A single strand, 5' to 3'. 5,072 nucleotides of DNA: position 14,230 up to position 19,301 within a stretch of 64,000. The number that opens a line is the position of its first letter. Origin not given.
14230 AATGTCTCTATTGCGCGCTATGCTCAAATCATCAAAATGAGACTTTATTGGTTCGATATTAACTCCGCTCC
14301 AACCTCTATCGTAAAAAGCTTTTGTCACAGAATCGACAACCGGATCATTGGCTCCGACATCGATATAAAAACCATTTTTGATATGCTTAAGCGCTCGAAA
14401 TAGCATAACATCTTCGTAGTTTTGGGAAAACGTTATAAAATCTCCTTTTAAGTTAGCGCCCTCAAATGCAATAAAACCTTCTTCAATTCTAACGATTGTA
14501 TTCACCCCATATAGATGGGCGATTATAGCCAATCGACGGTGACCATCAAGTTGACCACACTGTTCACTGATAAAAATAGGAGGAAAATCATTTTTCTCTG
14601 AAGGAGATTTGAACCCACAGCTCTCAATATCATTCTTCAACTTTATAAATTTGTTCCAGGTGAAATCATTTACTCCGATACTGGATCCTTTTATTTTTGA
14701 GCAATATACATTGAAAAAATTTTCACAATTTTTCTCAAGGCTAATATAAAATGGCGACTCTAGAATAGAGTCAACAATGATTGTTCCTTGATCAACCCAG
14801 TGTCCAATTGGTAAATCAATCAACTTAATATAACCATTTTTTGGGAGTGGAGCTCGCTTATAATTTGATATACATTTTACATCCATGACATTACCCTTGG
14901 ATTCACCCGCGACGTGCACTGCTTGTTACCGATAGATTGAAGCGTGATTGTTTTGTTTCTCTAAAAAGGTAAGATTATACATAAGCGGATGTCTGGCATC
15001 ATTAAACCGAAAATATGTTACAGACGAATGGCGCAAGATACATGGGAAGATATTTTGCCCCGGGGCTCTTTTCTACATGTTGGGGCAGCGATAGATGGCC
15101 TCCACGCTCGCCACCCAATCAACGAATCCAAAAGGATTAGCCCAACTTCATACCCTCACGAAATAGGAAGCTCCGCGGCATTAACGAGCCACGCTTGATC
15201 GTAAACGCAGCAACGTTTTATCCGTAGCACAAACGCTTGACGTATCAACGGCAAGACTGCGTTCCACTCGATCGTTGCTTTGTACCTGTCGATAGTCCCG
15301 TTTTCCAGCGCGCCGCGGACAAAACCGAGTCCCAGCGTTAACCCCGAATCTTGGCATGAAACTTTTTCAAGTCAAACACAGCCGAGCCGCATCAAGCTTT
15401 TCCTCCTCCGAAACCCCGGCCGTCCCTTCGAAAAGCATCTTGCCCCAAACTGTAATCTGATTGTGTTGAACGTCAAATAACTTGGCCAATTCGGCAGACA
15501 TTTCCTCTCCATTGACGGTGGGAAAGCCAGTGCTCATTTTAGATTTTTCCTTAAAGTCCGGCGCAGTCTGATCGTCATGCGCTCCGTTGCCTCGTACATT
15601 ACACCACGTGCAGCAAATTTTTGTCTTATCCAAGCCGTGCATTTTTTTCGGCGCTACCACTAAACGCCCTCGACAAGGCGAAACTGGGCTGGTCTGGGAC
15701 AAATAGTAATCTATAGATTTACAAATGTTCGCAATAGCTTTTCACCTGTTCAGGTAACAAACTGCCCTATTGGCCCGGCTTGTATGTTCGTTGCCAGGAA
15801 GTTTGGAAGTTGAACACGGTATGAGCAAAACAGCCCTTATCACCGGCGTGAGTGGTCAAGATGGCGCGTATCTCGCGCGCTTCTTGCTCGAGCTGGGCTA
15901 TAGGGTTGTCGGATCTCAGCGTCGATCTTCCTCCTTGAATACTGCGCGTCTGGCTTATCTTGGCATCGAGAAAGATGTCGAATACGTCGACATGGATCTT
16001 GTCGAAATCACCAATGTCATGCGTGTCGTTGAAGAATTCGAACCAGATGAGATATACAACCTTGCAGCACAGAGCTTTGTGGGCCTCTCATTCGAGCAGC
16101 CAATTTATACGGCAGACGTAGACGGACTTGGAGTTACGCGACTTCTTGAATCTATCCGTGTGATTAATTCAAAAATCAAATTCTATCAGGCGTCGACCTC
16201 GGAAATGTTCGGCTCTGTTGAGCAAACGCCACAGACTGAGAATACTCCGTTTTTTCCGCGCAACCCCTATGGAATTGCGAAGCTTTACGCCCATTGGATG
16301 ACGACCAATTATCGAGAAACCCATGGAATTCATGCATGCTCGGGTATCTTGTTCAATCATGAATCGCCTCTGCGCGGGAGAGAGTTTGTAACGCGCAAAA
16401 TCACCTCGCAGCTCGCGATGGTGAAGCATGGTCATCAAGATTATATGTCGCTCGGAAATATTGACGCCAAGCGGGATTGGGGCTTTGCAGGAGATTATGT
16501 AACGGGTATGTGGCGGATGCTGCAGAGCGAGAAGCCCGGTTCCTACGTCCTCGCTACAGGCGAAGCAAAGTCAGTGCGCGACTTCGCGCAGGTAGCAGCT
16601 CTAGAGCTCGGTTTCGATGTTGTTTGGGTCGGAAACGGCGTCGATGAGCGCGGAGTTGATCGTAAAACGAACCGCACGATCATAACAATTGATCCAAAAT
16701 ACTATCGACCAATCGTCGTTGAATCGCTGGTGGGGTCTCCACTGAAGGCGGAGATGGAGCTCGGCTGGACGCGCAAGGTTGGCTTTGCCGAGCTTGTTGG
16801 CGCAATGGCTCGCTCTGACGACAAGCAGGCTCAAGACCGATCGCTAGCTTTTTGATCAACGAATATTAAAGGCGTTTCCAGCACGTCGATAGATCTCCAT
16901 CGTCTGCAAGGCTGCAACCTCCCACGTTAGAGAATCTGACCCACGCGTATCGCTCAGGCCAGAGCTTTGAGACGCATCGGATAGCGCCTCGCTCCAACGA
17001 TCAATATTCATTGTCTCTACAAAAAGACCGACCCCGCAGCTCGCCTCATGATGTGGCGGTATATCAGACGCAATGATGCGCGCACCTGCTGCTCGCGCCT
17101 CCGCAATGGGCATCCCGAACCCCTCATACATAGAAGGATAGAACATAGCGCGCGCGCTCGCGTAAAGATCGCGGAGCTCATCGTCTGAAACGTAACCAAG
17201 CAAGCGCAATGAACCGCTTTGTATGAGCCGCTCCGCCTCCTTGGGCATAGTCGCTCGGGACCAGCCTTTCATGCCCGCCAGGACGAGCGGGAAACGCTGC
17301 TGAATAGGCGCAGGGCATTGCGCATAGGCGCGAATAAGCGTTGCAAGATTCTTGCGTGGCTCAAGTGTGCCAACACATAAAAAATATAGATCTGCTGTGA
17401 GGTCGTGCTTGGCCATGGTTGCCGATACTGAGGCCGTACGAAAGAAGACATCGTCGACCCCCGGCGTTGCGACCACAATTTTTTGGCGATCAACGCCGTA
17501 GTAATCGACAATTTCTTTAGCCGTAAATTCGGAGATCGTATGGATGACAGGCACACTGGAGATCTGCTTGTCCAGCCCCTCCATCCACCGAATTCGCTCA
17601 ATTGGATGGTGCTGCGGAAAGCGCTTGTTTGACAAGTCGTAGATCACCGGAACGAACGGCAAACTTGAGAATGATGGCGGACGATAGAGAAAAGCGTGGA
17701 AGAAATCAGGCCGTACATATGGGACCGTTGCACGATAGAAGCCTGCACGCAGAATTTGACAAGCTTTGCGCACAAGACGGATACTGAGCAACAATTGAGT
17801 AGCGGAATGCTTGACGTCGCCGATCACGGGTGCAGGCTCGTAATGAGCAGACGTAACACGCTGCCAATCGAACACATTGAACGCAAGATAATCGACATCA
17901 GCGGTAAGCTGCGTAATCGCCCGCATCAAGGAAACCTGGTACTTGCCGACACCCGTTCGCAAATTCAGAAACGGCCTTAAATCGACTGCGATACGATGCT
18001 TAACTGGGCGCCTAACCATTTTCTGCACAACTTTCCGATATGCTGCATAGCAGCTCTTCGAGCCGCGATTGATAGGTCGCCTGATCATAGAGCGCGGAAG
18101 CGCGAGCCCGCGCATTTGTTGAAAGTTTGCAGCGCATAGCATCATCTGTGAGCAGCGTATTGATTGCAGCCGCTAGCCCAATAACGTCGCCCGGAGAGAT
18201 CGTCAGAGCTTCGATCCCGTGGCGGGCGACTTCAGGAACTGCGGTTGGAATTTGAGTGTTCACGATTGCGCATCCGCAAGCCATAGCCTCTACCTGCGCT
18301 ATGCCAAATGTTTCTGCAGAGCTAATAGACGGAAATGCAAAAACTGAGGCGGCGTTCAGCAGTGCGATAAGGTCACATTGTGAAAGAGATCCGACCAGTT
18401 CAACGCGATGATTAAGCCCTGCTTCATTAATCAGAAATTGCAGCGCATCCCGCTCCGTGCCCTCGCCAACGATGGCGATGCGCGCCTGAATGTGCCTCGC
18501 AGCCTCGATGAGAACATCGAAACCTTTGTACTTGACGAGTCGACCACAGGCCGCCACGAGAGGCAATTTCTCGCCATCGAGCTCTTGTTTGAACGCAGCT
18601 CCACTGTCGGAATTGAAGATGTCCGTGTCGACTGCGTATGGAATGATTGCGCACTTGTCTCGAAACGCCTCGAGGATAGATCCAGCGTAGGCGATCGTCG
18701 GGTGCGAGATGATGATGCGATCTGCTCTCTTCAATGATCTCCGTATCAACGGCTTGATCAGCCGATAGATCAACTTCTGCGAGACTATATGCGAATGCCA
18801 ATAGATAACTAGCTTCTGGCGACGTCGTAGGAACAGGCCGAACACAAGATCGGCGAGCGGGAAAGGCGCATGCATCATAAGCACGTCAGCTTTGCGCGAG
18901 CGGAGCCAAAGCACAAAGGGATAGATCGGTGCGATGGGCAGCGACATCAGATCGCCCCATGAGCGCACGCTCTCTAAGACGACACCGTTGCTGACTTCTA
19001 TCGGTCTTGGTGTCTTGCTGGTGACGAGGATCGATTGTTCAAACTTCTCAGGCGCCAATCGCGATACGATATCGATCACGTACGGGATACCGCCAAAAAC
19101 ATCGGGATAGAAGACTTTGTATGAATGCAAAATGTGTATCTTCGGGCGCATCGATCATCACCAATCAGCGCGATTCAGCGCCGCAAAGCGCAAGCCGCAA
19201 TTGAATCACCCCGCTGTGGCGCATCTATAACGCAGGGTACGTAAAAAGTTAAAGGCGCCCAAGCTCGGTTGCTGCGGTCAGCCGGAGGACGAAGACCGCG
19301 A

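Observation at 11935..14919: ParB/Srx-like domain fused to FkbM methyltransferase, coiled coil and GT: possible new glycan chain-capping enzyme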

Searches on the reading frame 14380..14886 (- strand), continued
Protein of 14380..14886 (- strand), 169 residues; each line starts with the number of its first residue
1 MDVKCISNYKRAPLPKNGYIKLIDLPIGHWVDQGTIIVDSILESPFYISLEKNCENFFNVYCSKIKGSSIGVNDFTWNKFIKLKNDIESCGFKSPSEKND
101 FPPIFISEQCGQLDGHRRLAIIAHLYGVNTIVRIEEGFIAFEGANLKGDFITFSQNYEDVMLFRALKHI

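Call 67: search_protein_families(library=pfam, proteins=[L003:1956-2732:-, L003:3364-4026:-, L003:4496-5278:-, L003:5693-6145:-, L003:6164-6811:-, L003:6836-7723:-, L003:7769-8440:-, L003:8623-9189:-, L004:4123-6288:+, L004:6800-7543:+], max_evalue=0.001)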
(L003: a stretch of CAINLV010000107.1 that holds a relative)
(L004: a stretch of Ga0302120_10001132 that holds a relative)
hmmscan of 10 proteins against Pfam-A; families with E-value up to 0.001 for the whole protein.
L003:1956-2732:- (258 aa): 1 family
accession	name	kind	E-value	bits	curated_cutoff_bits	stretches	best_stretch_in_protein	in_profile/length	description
PF13274.11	SocA_Panacea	-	8.1e-21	75.5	25.7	1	62-153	1-112/113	Antitoxin SocA-like, Panacea domain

L003:3364-4026:- (220 aa): 3 families
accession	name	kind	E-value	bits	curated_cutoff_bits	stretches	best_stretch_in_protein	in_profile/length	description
PF14378.12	PAP2_3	-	1.1e-12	48.6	27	1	40-200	17-189/190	PAP2 superfamily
PF01569.27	PAP2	-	7.5e-09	35.9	27.2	1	118-206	28-125/130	PAP2 superfamily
PF14360.12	PAP2_C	-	0.00066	20.6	27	1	139-200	8-70/74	PAP2 superfamily C-terminal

L003:4496-5278:- (260 aa): 5 families
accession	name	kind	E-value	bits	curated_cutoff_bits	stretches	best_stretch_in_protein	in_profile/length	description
PF13561.12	adh_short_C2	-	1.4e-63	215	27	1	21-253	6-236/236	Enoyl-(Acyl carrier protein) reductase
PF00106.31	adh_short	-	2.6e-53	180.8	26.6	1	12-201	1-190/195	short chain dehydrogenase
PF08659.16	KR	-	1e-11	45.5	22.6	1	15-192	4-177/180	KR domain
PF23441.1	SDR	-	4.9e-09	36.4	27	1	15-252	11-255/258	SDR-like rossmann domain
PF01370.27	Epimerase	-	5.6e-06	26.4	20.9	1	15-180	2-162/240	NAD dependent epimerase/dehydratase family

L003:5693-6145:- (150 aa): 1 family
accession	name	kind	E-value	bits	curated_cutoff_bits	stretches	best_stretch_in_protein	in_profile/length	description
PF06983.19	3-dmu-9_3-mt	-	1.7e-40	138.6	24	1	4-111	3-116/116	3-demethylubiquinone-9 3-methyltransferase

L003:6164-6811:- (215 aa): 1 family
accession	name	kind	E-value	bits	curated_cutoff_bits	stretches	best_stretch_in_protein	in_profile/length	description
PF04299.18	FMN_bind_2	-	2.7e-50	170.8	22.4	1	8-172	2-168/168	Putative FMN-binding domain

L003:6836-7723:- (295 aa): 1 family
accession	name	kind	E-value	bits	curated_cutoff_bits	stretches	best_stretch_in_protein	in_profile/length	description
PF00291.31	PALP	-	1.1e-68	232.2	35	1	5-281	2-295/295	Pyridoxal-phosphate dependent enzyme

L003:7769-8440:- (223 aa): 6 families
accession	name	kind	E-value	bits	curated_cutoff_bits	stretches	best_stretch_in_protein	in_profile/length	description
PF08241.18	Methyltransf_11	-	5.4e-11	43.4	21.2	1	69-121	43-94/95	Methyltransferase domain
PF13649.12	Methyltransf_25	-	4.7e-07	30.9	27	1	66-118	43-97/97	Methyltransferase domain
PF13847.12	Methyltransf_31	-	4.2e-05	23.7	27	1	81-126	66-113/145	Methyltransferase domain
PF13489.12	Methyltransf_23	-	4.3e-05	23.7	27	1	19-143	9-124/164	Methyltransferase domain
PF08242.18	Methyltransf_12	-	0.00015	22.8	30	0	82-119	62-97/98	Methyltransferase domain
PF05148.21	Methyltransf_8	-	0.00019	21.8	27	1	34-122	72-156/219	Hypothetical methyltransferase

L003:8623-9189:- (188 aa): 6 families
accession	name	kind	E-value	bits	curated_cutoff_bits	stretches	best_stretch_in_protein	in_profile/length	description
PF13302.13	Acetyltransf_3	-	1.9e-32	113.2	25.4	1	14-156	1-138/138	Acetyltransferase (GNAT) domain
PF00583.31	Acetyltransf_1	-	3.5e-10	40.6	20.7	1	64-155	28-116/116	Acetyltransferase (GNAT) family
PF08445.16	FR47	-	2.2e-06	28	22.1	1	100-159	23-81/86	FR47-like protein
PF13523.12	Acetyltransf_8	-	3.4e-06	27.2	27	1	106-159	88-141/145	Acetyltransferase (GNAT) domain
PF12746.13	GNAT_acetyltran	-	8.1e-06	26.1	26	1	73-158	158-237/243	GNAT acetyltransferase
PF13420.13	Acetyltransf_4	-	2.6e-05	24.7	24.3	1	80-175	57-154/155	Acetyltransferase (GNAT) domain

L004:4123-6288:+ (721 aa): 2 families
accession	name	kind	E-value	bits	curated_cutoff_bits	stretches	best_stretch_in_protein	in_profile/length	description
PF02518.31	HATPase_c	-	1.5e-05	25.8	26.4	1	43-119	5-77/111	Histidine kinase-, DNA gyrase B-, and HSP90-like ATPase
PF13589.12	HATPase_c_3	-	0.00079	19.9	25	0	47-145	6-102/137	Histidine kinase-, DNA gyrase B-, and HSP90-like ATPase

L004:6800-7543:+ (247 aa): 1 family
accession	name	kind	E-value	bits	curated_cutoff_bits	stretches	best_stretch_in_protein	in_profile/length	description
PF05050.19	Methyltransf_21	-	2.5e-11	44.5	22.7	1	54-209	1-169/173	Methyltransferase FkbM domain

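Call 76: search_protein_families(library=pfam, proteins=[P0015, P0005, P0006, P0022, P0011, P0012, P0018], max_evalue=0.01)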
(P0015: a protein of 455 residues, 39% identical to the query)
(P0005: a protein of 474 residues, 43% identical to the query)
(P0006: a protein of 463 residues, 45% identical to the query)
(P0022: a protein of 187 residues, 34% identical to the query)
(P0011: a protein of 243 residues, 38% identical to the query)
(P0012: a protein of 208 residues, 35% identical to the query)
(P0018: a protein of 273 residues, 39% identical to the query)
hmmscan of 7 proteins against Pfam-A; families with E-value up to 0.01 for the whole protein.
P0015 (455 aa): 1 family
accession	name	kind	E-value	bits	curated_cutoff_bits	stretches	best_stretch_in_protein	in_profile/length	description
PF05045.17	RgpF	-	1.9e-15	57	25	1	43-181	2-154/503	Rhamnan synthesis protein F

P0005 (474 aa): 1 family
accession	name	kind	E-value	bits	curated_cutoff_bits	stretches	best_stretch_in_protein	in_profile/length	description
PF05050.19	Methyltransf_21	-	1.3e-19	71.4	22.7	1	231-385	24-173/173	Methyltransferase FkbM domain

P0006 (463 aa): 1 family
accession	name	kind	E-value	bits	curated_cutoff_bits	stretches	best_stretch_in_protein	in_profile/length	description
PF05050.19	Methyltransf_21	-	4.8e-26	92.3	22.7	1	172-333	1-172/173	Methyltransferase FkbM domain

P0022 (187 aa): 0 families

P0011 (243 aa): 5 families
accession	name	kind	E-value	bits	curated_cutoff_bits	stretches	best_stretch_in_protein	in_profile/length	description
PF04508.17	Pox_A_type_inc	-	0.00077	19.6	21.4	0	176-194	4-22/23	Viral A-type inclusion protein repeat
PF14197.11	Cep57_CLD_2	-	0.00096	19.6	27.1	0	152-187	17-52/67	Centrosome localisation domain of PPC89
PF04012.17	PspA_IM30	-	0.0035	17.4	33.9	1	134-225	73-164/220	PspA/IM30 family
PF19353.4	DUF5930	-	0.0041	16.7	27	1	144-206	171-233/320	Family of unknown function (DUF5930)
PF10473.14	CENP-F_leu_zip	-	0.0059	17.1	34.5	0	152-194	66-108/140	Leucine-rich repeats of kinetochore protein Cenp-F/LEK1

P0012 (208 aa): 0 families

P0018 (273 aa): 0 families

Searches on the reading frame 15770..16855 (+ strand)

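Call 5: search_protein_families(library=pfam, proteins=[window:15770-16855:+], max_evalue=0.001)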
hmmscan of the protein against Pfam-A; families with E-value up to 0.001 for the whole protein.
window:15770-16855:+ (361 aa): 3 families
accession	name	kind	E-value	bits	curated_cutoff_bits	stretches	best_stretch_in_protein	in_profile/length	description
PF16363.11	GDP_Man_Dehyd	-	2.3e-127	425.5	27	1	23-346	1-332/332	GDP-mannose 4,6 dehydratase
PF01370.27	Epimerase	-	3.1e-64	217.1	20.9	1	22-261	1-239/240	NAD dependent epimerase/dehydratase family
PF04321.23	RmlD_sub_bind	-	5.1e-09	36.1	27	1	22-193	3-151/287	RmlD substrate binding domain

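Call 96: search_protein_families(library=ncbifam, proteins=[window:15770-16855:+], max_evalue=0.00001)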
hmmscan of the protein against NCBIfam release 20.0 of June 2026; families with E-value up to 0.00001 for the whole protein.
window:15770-16855:+ (361 aa): 10 families
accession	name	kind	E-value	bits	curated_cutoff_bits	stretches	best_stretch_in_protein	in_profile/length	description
TIGR01472.1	gmd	equivalog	4.6e-131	437.1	415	1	20-352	1-340/342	GDP-mannose 4,6-dehydratase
TIGR01181.1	dTDP_gluc_dehyt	equivalog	8.2e-27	94.1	365.1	1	22-298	2-279/321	dTDP-glucose 4,6-dehydratase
TIGR04180.1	EDH_00030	hypoth_equivalog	1.1e-18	67.3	475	1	23-281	2-257/297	NAD-dependent 4,6-dehydratase LegB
TIGR02622.1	CDP_4_6_dhtase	equivalog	3e-16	59.5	278.45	1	20-182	5-169/352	CDP-glucose 4,6-dehydratase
TIGR01179.1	galE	equivalog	9.5e-16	57.5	262.3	1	23-191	3-170/332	UDP-glucose 4-epimerase GalE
NF007582.0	PRK10217.1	equivalog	3.8e-13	49.2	698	1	20-258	2-247/355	dTDP-glucose 4,6-dehydratase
NF007490.0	PRK10084.1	subfamily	2.9e-08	33.1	649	1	23-258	4-254/361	dTDP-glucose 4,6-dehydratase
NF007956.0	PRK10675.1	subfamily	1.5e-07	30.8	394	1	22-179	3-161/338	UDP-glucose 4-epimerase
NF043036.1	ErythonDh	equivalog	1.8e-07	30.7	325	1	23-182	4-164/321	D-erythronate dehydrogenase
TIGR01214.1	rmlD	equivalog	6.5e-07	28.7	224.05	1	23-208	3-161/285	dTDP-4-dehydrorhamnose reductase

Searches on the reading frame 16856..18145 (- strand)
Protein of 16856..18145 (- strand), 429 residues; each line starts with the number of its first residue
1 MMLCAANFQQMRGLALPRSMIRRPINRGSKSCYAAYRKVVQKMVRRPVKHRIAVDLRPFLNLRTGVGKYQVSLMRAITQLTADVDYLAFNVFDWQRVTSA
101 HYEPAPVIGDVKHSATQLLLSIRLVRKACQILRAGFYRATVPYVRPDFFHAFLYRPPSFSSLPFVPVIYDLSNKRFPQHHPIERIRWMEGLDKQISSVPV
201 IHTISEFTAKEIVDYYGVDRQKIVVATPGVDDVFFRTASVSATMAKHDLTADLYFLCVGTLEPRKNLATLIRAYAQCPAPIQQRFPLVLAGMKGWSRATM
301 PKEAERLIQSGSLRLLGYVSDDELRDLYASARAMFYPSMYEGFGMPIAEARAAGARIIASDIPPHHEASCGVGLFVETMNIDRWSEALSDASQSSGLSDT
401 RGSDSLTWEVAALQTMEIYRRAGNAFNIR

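Call 5: search_protein_families(library=pfam, proteins=[window:16856-18145:-], max_evalue=0.001)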
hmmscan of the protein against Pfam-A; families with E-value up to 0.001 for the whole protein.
window:16856-18145:- (429 aa): 4 families
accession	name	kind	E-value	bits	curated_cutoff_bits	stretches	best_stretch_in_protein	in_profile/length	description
PF00534.26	Glycos_transf_1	-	1e-23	84.1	26.4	1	251-394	14-158/172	Glycosyl transferases group 1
PF13692.12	Glyco_trans_1_4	-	3.7e-17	63.3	27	1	254-390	3-138/142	Glycosyl transferases group 1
PF13439.12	Glyco_transf_4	-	3e-08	34.3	28.5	1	65-232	3-168/170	Glycosyltransferase Family 4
PF20706.3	GT4-conflict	-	9.4e-06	25.3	26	1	249-360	194-311/385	Family 4 Glycosyltransferase in conflict systems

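Call 96: search_protein_families(library=ncbifam, proteins=[window:16856-18145:-], max_evalue=0.00001)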
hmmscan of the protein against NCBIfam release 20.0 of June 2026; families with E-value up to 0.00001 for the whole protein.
window:16856-18145:- (429 aa): 9 families
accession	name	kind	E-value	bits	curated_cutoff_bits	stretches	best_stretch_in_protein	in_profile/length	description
TIGR04047.1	MSMEG_0565_glyc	hypoth_equivalog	1.2e-21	77.2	259.85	1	200-421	141-373/373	MSMEG_0565 family glycosyltransferase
TIGR03449.1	mycothiol_MshA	equivalog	6.8e-16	58.2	462.5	1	208-422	175-403/406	D-inositol-3-phosphate glycosyltransferase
NF038295.1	EPS_HpsP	equivalog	2.2e-11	43.4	550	1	195-420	152-385/388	hormogonium polysaccharide biosynthesis glycosyltransferase HpsP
TIGR03088.1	stp2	hypoth_equivalog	7.4e-10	38.4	409.05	1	213-404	152-348/374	TIGR03088 family PEP-CTERM/XrtA system glycosyltransferase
NF053513.1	Gtran_IagA_BgsA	equivalog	2.9e-09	36.4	460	1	205-367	113-272/333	LTA glycolipid anchor biosynthesis glycosyltransferase, IagA/BgsA family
TIGR02149.1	glgA_Coryne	subfamily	1.1e-08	34.7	302.4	1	197-420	144-388/391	glycogen synthase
TIGR02472.1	sucr_P_syn_N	equivalog_domain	1.1e-08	34.4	576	1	208-394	196-406/439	sucrose-phosphate synthase, putative, glycosyltransferase domain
NF038229.1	Glyco4_Geo_Pelo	equivalog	5.4e-08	32.2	400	1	201-363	113-270/338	GPMC system family 4 glycosyltransferase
NF041876.1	EPS_EpsE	equivalog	6.9e-08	32.1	400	1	220-381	185-348/389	exopolysaccharide biosynthesis GT4 family glycosyltransferase EpsE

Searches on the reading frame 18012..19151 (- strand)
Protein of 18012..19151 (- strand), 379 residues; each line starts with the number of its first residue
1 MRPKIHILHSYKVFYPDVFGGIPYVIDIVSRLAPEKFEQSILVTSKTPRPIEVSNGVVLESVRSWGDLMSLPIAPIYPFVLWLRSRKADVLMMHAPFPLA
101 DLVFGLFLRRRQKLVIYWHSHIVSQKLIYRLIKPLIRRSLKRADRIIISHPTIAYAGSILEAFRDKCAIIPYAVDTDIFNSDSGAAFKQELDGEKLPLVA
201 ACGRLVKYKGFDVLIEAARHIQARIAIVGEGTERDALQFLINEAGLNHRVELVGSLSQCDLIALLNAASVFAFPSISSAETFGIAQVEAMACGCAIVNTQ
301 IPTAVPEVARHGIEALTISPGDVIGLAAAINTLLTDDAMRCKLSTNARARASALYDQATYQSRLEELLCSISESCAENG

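Call 5: search_protein_families(library=pfam, proteins=[window:18012-19151:-], max_evalue=0.001)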
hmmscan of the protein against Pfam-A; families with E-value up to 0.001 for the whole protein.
window:18012-19151:- (379 aa): 5 families
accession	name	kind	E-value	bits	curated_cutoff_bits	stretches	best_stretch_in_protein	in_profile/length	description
PF00534.26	Glycos_transf_1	-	2.4e-35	122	26.4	1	187-349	6-171/172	Glycosyl transferases group 1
PF13692.12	Glyco_trans_1_4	-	1.8e-29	103.2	27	1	198-336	3-142/142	Glycosyl transferases group 1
PF13439.12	Glyco_transf_4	-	2.6e-11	44.3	28.5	1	24-177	7-169/170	Glycosyltransferase Family 4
PF13524.12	Glyco_trans_1_2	-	1.8e-07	31.7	25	1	214-368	5-143/144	Glycosyl transferase-like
PF13579.12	Glyco_trans_4_4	-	1.2e-06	29.4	29.7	1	20-171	2-156/158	Glycosyl transferase 4-like domain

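Call 96: search_protein_families(library=ncbifam, proteins=[window:18012-19151:-], max_evalue=0.00001)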
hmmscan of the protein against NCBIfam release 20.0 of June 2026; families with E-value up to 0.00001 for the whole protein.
window:18012-19151:- (379 aa): 25 families
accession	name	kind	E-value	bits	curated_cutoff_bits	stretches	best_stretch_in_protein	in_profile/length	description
NF041876.1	EPS_EpsE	equivalog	3.3e-31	108.9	400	1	160-358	181-383/389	exopolysaccharide biosynthesis GT4 family glycosyltransferase EpsE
TIGR03999.1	thiol_BshA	equivalog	8.9e-23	80.8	273.7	1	132-366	134-368/375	N-acetyl-alpha-D-glucosaminyl L-malate synthase BshA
TIGR03088.1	stp2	hypoth_equivalog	6.4e-21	74.8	409.05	1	126-357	127-359/374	TIGR03088 family PEP-CTERM/XrtA system glycosyltransferase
TIGR03449.1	mycothiol_MshA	equivalog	3.7e-19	68.9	462.5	1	158-361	181-394/406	D-inositol-3-phosphate glycosyltransferase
TIGR02149.1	glgA_Coryne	subfamily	1.8e-16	60.2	302.4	1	137-359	139-378/391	glycogen synthase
NF050063.1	ProtGlycPglJ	equivalog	5.9e-16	58.6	500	1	133-354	135-350/363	N-acetylgalactosamine-N,N'-diacetylbacillosaminyl-diphospho-undecaprenol 4-alpha-N-acetylgalactosaminyltransferase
TIGR04063.1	stp3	hypoth_equivalog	1e-15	57.5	442.05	1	125-349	140-373/397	TIGR04063 family PEP-CTERM/XrtA system glycosyltransferase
TIGR04047.1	MSMEG_0565_glyc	hypoth_equivalog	1.5e-14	53.9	259.85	1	137-343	133-348/373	MSMEG_0565 family glycosyltransferase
NF047684.1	TeichurnBiosyTuaC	equivalog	8.4e-14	51.3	550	1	139-365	161-383/391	teichuronic acid biosynthesis protein TuaC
NF041879.1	EPS_EpsH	equivalog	1.1e-12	47.4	800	1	72-297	124-340/431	exopolysaccharide biosynthesis glycosyltransferase EpsH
NF007640.0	PRK10307.1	subfamily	1.9e-12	46.8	276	1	127-367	156-403/411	WcaI family glycosyltransferase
TIGR04005.1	wcaL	equivalog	2e-12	46.7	537.6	1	113-369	145-404/406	colanic acid biosynthesis glycosyltransferase WcaL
NF053787.1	GlcN_PG_synth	equivalog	3.9e-11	42.4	480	1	136-359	137-347/361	N-acetylglucosaminyl phosphatidylglycerol synthase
NF038298.1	EPS_HpsO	equivalog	1.2e-10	40.7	575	1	163-357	166-373/388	hormogonium polysaccharide biosynthesis glycosyltransferase HpsO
NF038295.1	EPS_HpsP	equivalog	1.7e-10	40.4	550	1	166-357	177-373/388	hormogonium polysaccharide biosynthesis glycosyltransferase HpsP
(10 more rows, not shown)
